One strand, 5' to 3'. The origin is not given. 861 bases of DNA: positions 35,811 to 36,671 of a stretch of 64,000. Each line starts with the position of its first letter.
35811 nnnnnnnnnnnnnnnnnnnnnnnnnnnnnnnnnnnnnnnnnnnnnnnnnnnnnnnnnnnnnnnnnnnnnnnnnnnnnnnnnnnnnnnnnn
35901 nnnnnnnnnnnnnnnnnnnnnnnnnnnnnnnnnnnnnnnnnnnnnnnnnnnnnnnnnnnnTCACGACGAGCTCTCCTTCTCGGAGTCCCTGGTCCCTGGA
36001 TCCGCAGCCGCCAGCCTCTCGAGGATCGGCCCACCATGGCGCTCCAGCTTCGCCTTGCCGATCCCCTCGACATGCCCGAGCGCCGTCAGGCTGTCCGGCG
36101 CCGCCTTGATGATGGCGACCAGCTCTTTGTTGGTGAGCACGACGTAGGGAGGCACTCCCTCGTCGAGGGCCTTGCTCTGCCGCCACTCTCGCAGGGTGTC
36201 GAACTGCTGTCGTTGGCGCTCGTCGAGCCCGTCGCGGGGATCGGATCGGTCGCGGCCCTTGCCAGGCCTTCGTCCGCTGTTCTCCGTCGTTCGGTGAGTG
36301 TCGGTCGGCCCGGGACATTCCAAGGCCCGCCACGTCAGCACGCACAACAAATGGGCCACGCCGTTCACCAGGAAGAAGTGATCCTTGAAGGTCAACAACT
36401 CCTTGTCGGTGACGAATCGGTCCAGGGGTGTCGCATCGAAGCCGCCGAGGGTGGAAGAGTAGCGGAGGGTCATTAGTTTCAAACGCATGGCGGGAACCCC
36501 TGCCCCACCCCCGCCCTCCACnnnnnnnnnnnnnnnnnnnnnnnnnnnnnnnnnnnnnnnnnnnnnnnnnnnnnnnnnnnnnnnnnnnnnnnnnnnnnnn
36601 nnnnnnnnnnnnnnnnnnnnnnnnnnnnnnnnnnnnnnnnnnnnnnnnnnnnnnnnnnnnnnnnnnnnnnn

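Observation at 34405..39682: Complete diversity-generating retroelement (DGR) beside the initiator tRNA gene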

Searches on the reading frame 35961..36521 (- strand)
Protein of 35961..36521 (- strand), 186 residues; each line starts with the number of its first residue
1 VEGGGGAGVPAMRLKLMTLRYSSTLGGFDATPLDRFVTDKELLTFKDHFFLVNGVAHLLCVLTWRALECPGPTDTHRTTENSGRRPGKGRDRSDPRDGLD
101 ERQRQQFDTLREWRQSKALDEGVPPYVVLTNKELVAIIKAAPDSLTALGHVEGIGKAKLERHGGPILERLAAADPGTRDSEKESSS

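Call 8: search_protein_families(library=pfam, proteins=[window:35961-36521:-], max_evalue=0.01)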
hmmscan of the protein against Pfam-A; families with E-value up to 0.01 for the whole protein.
window:35961-36521:- (186 aa): 1 family
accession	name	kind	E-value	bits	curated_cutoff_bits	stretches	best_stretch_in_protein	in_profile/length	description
PF00570.28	HRDC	-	1.3e-16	60.7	23.8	1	104-168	2-66/68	HRDC domain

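Call 15: search_protein_families(library=ncbifam, proteins=[window:35961-36488:-], max_evalue=0.01)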
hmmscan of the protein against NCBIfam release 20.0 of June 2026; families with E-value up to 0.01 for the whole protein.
window:35961-36488:- (175 aa): 3 families
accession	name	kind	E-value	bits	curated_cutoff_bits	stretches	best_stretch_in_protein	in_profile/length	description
TIGR01389.1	recQ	equivalog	5.5e-13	48.2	640.2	1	90-159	519-588/591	DNA helicase RecQ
NF008279.0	PRK11057.1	equivalog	3.3e-09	35.7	1015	1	90-157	530-597/608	ATP-dependent DNA helicase RecQ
TIGR01388.1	rnd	equivalog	0.00026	20.4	298.95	1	89-162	206-278/363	ribonuclease D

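Call 16: search_protein_families(library=padloc, proteins=[window:35961-36488:-], max_evalue=0.01)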
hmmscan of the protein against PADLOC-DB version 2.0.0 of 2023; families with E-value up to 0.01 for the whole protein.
window:35961-36488:- (175 aa): 5 families
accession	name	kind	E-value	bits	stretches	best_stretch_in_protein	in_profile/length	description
PDLC02864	DpdF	-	2.9e-13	47.5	1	67-160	514-608/610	DpdF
PDLC02861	DpdF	-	2.5e-12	43.9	1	89-160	533-604/611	DpdF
PDLC02871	DpdF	-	4.1e-08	31.3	1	92-161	63-132/140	DpdF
PDLC02865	DpdF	-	3.3e-06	22.9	1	48-156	1389-1494/1499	DpdF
PDLC02863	DpdF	-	1.6e-05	21.9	1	98-158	403-463/488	DpdF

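Call 68: find_homologous_proteins(query=window:35961-36488:-, max_evalue=1e-8)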
Query window:35961-36488:- (175 aa): 48 proteins with E <= 1e-8 among 327 candidates.
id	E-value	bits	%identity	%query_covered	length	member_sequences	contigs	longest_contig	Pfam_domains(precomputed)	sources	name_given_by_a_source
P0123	6.2e-113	392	100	100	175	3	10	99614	PF00570.29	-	-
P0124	9.4e-61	222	62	100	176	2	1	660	PF00570.29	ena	-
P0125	1.1e-50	190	57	91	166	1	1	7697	PF00570.29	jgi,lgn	-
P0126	6.0e-46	174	55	91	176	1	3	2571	PF00570.29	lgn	-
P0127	1.8e-45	173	53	91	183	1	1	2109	PF00570.29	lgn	-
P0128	3.9e-45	172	52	91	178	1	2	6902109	PF00570.29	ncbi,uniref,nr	ncbi:HRDC domain-containing protein [Engelhardtia mirabilis]|uniref:ATP-dependent DNA helicase RecQ 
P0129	1.1e-44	170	64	77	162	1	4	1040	PF00570.29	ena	-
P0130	7.8e-44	167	49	94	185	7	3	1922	PF00570.29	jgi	jgi:superfamily II DNA helicase RecQ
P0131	1.6e-43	166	53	97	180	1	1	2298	PF00570.29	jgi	jgi:hypothetical protein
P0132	1.5e-42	163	45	95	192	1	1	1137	PF00570.29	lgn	-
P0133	5.5e-41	158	50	93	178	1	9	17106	PF00570.29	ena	-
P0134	1.2e-40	157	49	91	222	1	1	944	PF00570.29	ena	-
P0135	2.7e-40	156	48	91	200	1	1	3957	PF00570.29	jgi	-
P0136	3.9e-40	155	48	94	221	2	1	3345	PF00570.29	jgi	jgi:hypothetical protein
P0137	3.2e-39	152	51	94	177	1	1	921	PF00570.29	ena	-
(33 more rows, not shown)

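Call 70: find_encoding_contigs(protein=P0128, flank=9000, max_places=2)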
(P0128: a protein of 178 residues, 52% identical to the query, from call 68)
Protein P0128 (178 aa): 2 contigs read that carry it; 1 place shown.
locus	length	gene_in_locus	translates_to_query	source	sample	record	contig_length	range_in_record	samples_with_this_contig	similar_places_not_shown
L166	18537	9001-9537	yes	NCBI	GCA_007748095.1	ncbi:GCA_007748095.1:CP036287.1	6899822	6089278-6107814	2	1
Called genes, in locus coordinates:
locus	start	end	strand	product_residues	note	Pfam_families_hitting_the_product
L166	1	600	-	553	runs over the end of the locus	PF14312:FG-GAP_2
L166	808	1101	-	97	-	-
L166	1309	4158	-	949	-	PF20473:MmeI_Mtase (weak), PF07669:Eco57I (weak)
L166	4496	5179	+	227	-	PF07638:Sigma70_ECF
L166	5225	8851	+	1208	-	PF00069:Pkinase, PF05729:NACHT, PF13401:AAA_22 (weak), PF03781:FGE-sulfatase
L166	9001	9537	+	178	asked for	PF00570:HRDC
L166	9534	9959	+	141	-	PF22296:bAvd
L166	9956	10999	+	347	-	PF00078:RVT_1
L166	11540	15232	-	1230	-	PF00069:Pkinase, PF05729:NACHT, PF03781:FGE-sulfatase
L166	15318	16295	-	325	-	-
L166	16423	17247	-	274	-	-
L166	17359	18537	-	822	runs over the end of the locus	PF13574:Reprolysin_2, PF13583:Reprolysin_4 (weak), PF13688:Reprolysin_5, PF13582:Reprolysin_3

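Call 79: predict_structure(alignment_id=A5)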
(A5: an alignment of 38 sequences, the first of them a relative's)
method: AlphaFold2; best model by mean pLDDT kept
length: 175 residues; sequences in the alignment: 38
mean_pLDDT: 88.5   pTM: 0.54
mean pLDDT of the five models: 88.5, 88.5, 88.2, 88.1, 88.0
residues with pLDDT >= 90: 136; 70-90: 7; 50-70: 20; < 50: 12
segments of 3 or more residues with pLDDT < 50: 63-73
pLDDT, mean of each block of 10 residues (from residue 1): 97 97 96 98 98 84 48 50 91 97 97 97 97 98 97 97 77 65
secondary structure, 60 per line:
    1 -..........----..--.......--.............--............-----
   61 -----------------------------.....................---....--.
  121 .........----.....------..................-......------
elements in order: E2-11 H20-26 E29-41 E44-55 H90-110 H114-117 H120-129 H134-138 H145-162 H164-169

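Call 83: fold_search(model_id=the predicted structure, library=pdb)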
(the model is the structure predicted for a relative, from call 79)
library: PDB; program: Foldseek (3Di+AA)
matches with E <= 10: 746; with E <= 0.001: 3
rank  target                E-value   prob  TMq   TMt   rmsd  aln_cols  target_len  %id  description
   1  2rhf                  2.0e-04  1.00  0.41  0.92   1.2        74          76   30  D. radiodurans RecQ HRDC domain 3 (released 2008-04-22)
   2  1wud_A                2.3e-04  1.00  0.39  0.86   0.9        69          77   36  E. coli RecQ HRDC domain (released 2005-08-09)
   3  1wud_B                3.3e-04  1.00  0.39  0.87   0.9        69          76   36  E. coli RecQ HRDC domain (released 2005-08-09)
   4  2e1e                  1.4e-03  1.00  0.40  0.72   1.3        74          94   30  Crystal structure of the HRDC Domain of Human Werner Syndrome Protein, WRN (released 2006-12-12)
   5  4cdg_A                5.9e-03  1.00  0.39  0.11  18.7       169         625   13  Crystal structure of the Bloom's syndrome helicase BLM in complex with Nanobody (released 2013-11-13)
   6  2dgz_MODEL_1_A        6.3e-03  1.00  0.39  0.59   1.5        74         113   28  Solution structure of the Helicase and RNase D C-terminal domain in Werner syndrome ATP-dependent helicase (released 2006-09-16)
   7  4cdg_B                9.0e-03  1.00  0.39  0.12  18.1       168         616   13  Crystal structure of the Bloom's syndrome helicase BLM in complex with Nanobody (released 2013-11-13)
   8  4o3m_A                1.7e-02  1.00  0.39  0.12  16.7       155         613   14  Ternary complex of Bloom's syndrome helicase (released 2014-03-12)
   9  2ma1                  2.1e-02  1.00  0.32  0.64   3.2        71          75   34  Solution structure of HRDC1 domain of RecQ helicase from Deinococcus radiodurans (released 2013-07-10)
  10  7aud_B                2.2e-02  1.00  0.40  0.14   1.3        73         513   19  Structure of an engineered helicase domain construct for human Bloom syndrome protein (BLM) (released 2020-12-16)
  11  7aud_A                2.5e-02  1.00  0.40  0.14   1.3        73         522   19  Structure of an engineered helicase domain construct for human Bloom syndrome protein (BLM) (released 2020-12-16)
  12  4cgz_A                2.5e-02  0.99  0.39  0.11  15.2       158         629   13  Crystal structure of the Bloom's syndrome helicase BLM in complex with DNA (released 2013-12-11)
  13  1yt3                  3.2e-02  1.00  0.40  0.19   2.0        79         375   24  Crystal Structure of Escherichia coli RNase D, an exoribonuclease involved in structured RNA processing (released 2005-08-09)
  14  7aud_D                3.6e-02  1.00  0.40  0.14   1.4        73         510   19  Structure of an engineered helicase domain construct for human Bloom syndrome protein (BLM) (released 2020-12-16)
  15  4nlb                  4.1e-02  1.00  0.40  0.20   2.1        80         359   19  Crystal structure of the catalytic core of RRP6 from Trypanosoma brucei (released 2014-03-26)
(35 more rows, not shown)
